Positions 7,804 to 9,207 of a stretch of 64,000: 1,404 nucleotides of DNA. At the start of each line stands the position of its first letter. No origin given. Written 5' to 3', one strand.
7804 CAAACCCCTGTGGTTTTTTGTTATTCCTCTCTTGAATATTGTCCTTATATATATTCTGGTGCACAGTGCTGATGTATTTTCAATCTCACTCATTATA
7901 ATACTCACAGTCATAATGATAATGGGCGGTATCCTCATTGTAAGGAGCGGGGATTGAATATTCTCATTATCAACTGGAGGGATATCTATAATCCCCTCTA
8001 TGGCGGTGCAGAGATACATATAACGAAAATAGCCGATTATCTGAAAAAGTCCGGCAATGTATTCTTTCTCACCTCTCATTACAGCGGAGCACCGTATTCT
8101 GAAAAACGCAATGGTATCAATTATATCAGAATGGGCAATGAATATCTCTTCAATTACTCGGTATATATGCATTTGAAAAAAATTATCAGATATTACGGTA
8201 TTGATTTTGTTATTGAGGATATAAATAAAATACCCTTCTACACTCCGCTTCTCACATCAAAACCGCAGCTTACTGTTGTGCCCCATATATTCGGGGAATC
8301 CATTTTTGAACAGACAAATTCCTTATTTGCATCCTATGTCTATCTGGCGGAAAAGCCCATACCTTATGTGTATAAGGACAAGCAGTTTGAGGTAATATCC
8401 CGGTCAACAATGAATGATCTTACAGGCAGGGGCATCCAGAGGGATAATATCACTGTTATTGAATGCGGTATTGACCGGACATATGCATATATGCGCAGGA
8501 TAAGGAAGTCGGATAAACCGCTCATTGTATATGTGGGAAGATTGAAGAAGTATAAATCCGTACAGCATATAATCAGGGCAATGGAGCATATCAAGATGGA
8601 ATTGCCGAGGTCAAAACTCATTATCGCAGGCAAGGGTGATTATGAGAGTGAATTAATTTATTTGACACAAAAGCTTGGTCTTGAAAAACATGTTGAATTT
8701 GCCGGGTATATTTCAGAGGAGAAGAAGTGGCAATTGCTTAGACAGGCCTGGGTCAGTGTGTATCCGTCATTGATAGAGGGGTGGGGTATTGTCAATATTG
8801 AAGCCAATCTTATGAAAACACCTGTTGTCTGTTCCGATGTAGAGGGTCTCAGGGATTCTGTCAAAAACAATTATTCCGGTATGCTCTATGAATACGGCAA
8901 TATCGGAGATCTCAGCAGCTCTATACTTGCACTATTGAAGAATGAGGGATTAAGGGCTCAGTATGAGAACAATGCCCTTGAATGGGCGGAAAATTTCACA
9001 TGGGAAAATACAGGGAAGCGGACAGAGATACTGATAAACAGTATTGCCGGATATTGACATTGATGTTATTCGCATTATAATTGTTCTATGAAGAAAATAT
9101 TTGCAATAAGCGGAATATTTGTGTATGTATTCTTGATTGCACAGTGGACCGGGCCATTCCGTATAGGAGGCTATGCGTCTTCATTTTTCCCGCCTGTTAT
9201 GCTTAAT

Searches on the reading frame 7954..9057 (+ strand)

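Call 35: search_protein_families(library=pfam, proteins=[window:7954-9057:+], max_evalue=0.00001)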
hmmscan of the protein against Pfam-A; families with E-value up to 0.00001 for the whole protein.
window:7954-9057:+ (367 aa): 4 families
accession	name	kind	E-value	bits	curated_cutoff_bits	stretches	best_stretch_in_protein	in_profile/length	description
PF00534.26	Glycos_transf_1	-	3.5e-43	147.5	26.4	1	185-343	12-171/172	Glycosyl transferases group 1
PF13692.12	Glyco_trans_1_4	-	8e-29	101.2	27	1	189-330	2-142/142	Glycosyl transferases group 1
PF20706.3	GT4-conflict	-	5.2e-11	42.6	26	1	159-308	167-325/385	Family 4 Glycosyltransferase in conflict systems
PF13439.12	Glyco_transf_4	-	1.2e-10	42.1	28.5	1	16-175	1-168/170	Glycosyltransferase Family 4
